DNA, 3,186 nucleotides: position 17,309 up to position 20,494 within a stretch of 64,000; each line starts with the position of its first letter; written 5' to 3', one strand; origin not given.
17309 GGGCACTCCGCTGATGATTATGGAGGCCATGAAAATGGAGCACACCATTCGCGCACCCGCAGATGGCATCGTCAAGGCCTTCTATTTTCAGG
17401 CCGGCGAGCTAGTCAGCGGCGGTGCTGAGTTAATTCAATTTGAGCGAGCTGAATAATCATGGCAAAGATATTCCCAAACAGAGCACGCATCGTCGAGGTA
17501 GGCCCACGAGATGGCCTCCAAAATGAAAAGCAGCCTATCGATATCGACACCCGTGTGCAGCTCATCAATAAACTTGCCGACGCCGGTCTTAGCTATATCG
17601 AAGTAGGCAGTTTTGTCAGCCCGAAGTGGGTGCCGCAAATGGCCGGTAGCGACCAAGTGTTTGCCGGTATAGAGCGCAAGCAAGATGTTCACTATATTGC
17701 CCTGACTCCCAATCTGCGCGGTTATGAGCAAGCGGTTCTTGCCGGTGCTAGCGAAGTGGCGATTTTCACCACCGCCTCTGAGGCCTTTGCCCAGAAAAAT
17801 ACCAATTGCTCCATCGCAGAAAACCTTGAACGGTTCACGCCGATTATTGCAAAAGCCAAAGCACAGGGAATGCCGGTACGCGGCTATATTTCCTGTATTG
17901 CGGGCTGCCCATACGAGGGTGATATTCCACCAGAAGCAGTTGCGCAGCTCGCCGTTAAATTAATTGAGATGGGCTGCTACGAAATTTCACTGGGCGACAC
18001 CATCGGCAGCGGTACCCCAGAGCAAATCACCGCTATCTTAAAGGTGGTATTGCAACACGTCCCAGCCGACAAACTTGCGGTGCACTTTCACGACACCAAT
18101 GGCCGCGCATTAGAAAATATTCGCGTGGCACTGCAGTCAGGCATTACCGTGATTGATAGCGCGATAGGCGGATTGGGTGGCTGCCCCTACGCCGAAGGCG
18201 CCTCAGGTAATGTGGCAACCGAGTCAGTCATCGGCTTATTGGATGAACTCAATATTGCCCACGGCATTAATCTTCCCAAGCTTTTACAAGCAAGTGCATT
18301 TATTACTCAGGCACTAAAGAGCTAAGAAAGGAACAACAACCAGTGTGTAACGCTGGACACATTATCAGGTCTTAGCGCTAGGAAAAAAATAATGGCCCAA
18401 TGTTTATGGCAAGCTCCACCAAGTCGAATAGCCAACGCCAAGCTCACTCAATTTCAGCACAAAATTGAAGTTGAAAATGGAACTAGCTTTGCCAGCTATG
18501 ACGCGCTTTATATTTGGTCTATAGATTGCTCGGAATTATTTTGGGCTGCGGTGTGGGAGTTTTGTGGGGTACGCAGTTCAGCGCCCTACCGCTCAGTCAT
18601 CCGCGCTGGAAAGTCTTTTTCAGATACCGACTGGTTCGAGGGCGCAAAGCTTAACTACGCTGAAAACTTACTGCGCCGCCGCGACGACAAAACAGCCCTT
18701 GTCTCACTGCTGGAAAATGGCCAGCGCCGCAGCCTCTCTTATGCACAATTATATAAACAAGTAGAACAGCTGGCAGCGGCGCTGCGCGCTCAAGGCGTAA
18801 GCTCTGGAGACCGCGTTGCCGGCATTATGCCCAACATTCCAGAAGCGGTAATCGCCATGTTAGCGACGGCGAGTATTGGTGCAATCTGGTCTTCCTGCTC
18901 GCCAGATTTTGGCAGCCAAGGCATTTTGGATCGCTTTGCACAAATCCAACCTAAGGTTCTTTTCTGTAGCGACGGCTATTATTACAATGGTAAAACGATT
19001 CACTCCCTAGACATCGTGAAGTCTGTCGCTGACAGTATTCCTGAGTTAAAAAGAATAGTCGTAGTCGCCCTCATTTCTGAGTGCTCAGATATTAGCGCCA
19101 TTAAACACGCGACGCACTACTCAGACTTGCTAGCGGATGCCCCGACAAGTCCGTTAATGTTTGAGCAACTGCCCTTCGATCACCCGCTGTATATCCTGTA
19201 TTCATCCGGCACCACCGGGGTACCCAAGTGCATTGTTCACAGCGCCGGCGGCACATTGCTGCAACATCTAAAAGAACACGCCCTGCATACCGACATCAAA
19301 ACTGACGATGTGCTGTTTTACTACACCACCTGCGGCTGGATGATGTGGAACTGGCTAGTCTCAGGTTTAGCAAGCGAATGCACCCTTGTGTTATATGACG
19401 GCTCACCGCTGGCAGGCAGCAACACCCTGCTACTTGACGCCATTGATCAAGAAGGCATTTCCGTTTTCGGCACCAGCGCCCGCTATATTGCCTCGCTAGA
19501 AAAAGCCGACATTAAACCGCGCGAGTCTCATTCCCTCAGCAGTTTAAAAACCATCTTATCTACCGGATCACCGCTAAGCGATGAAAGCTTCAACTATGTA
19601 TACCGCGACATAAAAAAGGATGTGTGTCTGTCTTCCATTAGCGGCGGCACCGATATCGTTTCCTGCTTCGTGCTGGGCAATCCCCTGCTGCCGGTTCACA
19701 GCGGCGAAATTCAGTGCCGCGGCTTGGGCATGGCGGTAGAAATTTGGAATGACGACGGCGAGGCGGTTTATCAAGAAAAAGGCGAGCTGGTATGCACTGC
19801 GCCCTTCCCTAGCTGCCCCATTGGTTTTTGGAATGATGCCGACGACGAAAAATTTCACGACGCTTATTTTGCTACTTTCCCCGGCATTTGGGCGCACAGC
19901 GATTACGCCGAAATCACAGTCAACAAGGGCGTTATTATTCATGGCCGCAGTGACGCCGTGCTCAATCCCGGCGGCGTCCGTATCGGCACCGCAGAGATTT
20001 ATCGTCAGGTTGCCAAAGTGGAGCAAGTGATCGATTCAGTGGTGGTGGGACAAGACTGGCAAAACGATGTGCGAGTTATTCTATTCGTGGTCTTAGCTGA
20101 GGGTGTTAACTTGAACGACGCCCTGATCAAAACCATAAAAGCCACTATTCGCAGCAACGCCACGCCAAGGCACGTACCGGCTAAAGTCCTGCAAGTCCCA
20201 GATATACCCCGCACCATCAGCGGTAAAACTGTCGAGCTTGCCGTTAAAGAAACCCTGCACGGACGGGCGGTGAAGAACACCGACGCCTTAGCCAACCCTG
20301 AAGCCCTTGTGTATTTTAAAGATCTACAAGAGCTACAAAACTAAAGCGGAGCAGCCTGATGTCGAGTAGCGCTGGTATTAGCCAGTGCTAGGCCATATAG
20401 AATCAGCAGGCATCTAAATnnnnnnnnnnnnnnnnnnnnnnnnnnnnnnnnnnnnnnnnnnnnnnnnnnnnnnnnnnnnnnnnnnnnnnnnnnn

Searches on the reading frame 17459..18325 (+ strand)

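Call 6: search_protein_families(library=ncbifam, max_evalue=1e-10, proteins=[window:17459-18325:+])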
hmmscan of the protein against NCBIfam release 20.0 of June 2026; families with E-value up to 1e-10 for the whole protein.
window:17459-18325:+ (288 aa): 10 families
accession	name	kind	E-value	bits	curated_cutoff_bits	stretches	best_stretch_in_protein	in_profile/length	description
NF004283.0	PRK05692.1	subfamily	3.2e-131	436.9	246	1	5-287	3-285/300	hydroxymethylglutaryl-CoA lyase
TIGR02146.1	LysS_fung_arch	equivalog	1.2e-20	74.1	413.55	1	16-240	6-220/344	homocitrate synthase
NF002085.0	PRK00915.1-2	subfamily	7e-16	58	517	1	7-284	12-273/504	2-isopropylmalate synthase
TIGR02090.1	LEU1_arch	subfamily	1.1e-14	54.3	484.75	1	10-283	2-259/363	isopropylmalate/citramalate/homocitrate synthases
NF006049.0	PRK08195.1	subfamily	1.4e-14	53.9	229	1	9-282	8-266/344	4-hyroxy-2-oxovalerate/4-hydroxy-2-oxopentanoic acid aldolase,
TIGR03217.1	4OH_2_O_val_ald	equivalog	1.5e-14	53.9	286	1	9-280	3-259/334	4-hydroxy-2-oxovalerate aldolase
TIGR00973.1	leuA_bact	equivalog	2.5e-13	49.3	598.7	1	11-284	4-272/494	2-isopropylmalate synthase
NF041069.1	IPMS_Sufob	equivalog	2.6e-12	46.7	600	1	10-283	2-261/371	isopropylmalate synthase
TIGR02660.1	nifV_homocitr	equivalog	4.6e-12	45.9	462.9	1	17-285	10-262/365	homocitrate synthase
NF002084.0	PRK00915.1-1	equivalog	7.2e-12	44.6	748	1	10-284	6-275/523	2-isopropylmalate synthase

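Call 7: search_protein_families(library=pfam, max_evalue=0.00001, proteins=[window:17459-18325:+])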
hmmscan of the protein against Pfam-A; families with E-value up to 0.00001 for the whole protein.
window:17459-18325:+ (288 aa): 1 family
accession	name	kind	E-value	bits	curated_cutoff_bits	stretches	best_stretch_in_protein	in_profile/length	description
PF00682.25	HMGL-like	-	2.4e-51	175.1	29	1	10-282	3-260/260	HMGL-like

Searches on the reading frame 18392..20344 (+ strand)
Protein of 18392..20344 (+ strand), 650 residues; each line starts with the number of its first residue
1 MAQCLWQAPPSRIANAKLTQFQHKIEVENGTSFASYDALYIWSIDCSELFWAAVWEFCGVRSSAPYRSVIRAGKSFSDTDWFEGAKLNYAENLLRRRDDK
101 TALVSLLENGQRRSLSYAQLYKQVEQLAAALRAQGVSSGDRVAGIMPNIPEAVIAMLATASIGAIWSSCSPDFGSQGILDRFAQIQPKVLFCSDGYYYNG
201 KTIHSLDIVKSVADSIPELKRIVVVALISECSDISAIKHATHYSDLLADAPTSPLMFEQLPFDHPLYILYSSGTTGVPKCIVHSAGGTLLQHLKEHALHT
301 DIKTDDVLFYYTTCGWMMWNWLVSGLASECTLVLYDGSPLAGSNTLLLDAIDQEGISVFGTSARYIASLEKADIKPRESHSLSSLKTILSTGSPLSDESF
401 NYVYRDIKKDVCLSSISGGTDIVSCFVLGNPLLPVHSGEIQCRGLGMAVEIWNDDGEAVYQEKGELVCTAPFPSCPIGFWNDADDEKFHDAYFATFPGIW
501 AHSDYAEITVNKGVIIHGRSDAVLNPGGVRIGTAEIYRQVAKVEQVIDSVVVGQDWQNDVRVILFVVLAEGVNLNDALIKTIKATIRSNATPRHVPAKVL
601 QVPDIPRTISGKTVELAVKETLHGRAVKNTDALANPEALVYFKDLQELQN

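Call 6: search_protein_families(library=ncbifam, max_evalue=1e-10, proteins=[window:18392-20344:+])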
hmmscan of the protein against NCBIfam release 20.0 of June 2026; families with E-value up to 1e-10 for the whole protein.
window:18392-20344:+ (650 aa): 64 families (the best 25 are shown)
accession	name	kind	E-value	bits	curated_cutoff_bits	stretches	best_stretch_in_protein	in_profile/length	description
NF002937.0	PRK03584.1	subfamily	1.1e-292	972.2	639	1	2-649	4-655/657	acetoacetate--CoA ligase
TIGR01217.1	ac_ac_CoA_syn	equivalog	3.4e-278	924.2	520.9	1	3-649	4-651/652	acetoacetate--CoA ligase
NF001208.0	PRK00174.1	subfamily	3.9e-88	296.4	657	1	16-639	9-638/649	acetate--CoA ligase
TIGR02188.1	Ac_CoA_lig_AcsA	equivalog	1.6e-85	287.7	724.95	1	34-639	5-623/629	acetate--CoA ligase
TIGR02316.1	propion_prpE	equivalog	2.5e-64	218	827.4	1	35-640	2-620/628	propionate--CoA ligase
NF007815.0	PRK10524.1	equivalog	3.8e-64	217.3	955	1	35-643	3-624/629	propionate--CoA ligase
NF003313.0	PRK04319.1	equivalog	3.7e-45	154.2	729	1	95-614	56-553/574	acetate--CoA ligase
NF004837.0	PRK06187.1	subfamily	2.1e-40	138.5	476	1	109-625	33-525/531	long-chain-fatty-acid--CoA ligase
NF047394.1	AcylCoAsynMbcS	equivalog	7e-38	130.5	850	1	96-619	23-517/525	acyl-CoA synthetase MbcS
NF004814.0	PRK06164.1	equivalog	6e-35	120.8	677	1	92-617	18-522/540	acyl-CoA synthetase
TIGR02262.1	benz_CoA_lig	subfamily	1.2e-33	116.7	375.25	1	90-616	11-503/508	benzoate-CoA ligase family protein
NF005863.0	PRK07798.1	subfamily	4.5e-30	104.7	543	1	99-613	19-522/540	acyl-CoA synthetase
NF009233.0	PRK12583.1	subfamily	3.3e-29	101.7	832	1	92-621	26-549/558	fatty acid CoA ligase family protein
NF053567.1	HBDA_AROS1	equivalog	9.1e-28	96.9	1000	1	110-623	35-520/523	3-hydroxybenzoate--CoA ligase HbdA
NF004114.0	PRK05605.1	equivalog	2.3e-27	95.6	766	1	113-284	58-242/575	long-chain-fatty-acid--CoA ligase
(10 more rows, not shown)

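Call 7: search_protein_families(library=pfam, max_evalue=0.00001, proteins=[window:18392-20344:+])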
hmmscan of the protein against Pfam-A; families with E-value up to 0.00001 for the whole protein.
window:18392-20344:+ (650 aa): 3 families
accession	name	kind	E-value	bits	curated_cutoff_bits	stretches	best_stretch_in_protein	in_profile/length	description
PF00501.34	AMP-binding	-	2.9e-49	168.3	29.9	1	95-469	6-375/384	AMP-binding enzyme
PF16177.11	ACAS_N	-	5.5e-09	36.1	27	1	36-92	1-54/55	Acetyl-coenzyme A synthetase N-terminus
PF13193.12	AMP-binding_C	-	2e-06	29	24.5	1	540-612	6-76/76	AMP-binding enzyme C-terminal domain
